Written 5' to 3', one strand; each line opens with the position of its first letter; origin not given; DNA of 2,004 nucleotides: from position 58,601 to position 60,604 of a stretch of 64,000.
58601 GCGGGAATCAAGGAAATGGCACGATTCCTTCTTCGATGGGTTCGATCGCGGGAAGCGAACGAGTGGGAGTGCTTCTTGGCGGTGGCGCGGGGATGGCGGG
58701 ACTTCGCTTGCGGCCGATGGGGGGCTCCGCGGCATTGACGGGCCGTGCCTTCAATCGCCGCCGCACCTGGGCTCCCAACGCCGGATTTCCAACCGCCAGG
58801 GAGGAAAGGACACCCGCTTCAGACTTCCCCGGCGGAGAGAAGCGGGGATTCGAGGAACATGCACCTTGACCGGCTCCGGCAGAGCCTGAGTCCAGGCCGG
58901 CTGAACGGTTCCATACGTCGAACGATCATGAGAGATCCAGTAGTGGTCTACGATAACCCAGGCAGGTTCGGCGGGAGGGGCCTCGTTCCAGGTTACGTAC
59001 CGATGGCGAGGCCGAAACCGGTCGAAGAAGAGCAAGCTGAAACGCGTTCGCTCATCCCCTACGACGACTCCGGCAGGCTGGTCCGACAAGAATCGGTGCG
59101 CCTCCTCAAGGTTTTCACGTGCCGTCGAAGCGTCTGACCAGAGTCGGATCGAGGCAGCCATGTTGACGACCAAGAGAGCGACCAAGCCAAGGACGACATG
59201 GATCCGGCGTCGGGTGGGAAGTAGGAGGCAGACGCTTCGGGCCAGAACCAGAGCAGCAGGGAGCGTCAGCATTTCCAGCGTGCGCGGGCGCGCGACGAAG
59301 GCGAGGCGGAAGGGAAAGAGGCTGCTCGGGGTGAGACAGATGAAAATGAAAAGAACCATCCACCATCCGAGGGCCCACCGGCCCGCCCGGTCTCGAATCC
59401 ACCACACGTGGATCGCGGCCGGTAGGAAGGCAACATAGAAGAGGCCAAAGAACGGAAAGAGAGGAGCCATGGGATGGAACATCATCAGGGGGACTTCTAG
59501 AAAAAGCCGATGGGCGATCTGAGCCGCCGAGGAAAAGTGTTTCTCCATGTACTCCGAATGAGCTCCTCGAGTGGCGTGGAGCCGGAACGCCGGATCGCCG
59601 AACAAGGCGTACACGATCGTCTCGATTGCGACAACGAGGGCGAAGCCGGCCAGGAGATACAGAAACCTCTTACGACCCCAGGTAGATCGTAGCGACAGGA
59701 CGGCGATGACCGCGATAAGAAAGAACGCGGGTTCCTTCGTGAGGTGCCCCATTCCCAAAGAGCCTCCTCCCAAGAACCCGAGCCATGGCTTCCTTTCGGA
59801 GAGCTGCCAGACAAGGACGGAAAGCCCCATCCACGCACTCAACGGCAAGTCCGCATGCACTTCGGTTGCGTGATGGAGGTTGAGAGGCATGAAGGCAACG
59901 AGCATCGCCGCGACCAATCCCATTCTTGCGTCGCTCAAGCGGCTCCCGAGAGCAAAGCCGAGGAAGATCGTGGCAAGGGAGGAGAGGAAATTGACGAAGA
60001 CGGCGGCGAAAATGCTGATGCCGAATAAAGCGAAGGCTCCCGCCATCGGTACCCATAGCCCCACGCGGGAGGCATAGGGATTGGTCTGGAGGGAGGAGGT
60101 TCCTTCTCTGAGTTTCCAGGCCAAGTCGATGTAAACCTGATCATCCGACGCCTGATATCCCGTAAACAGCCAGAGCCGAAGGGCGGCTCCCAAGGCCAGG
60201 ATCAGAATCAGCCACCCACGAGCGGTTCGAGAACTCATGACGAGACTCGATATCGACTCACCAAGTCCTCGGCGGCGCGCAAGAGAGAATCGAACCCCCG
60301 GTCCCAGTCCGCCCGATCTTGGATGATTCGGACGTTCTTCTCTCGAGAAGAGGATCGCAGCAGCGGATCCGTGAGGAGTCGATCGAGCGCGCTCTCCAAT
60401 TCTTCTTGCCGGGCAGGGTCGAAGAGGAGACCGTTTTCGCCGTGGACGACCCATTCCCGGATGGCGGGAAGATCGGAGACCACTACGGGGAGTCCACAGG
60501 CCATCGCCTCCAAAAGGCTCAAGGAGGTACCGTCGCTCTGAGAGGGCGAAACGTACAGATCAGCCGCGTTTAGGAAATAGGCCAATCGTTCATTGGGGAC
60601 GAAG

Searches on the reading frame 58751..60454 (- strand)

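Call 48: search_protein_families(library=pfam, proteins=[window:58751-60454:-], max_evalue=0.00001)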
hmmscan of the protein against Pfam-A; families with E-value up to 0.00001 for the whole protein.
window:58751-60454:- (567 aa): 2 families
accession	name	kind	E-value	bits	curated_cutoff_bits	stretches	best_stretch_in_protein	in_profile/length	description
PF13231.12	PMT_2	-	1.2e-10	42.3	26.1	1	137-277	10-155/160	Dolichyl-phosphate-mannose-protein mannosyltransferase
PF02366.24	PMT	-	2.6e-07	30.9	22.7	1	148-290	83-241/245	Dolichyl-phosphate-mannose-protein mannosyltransferase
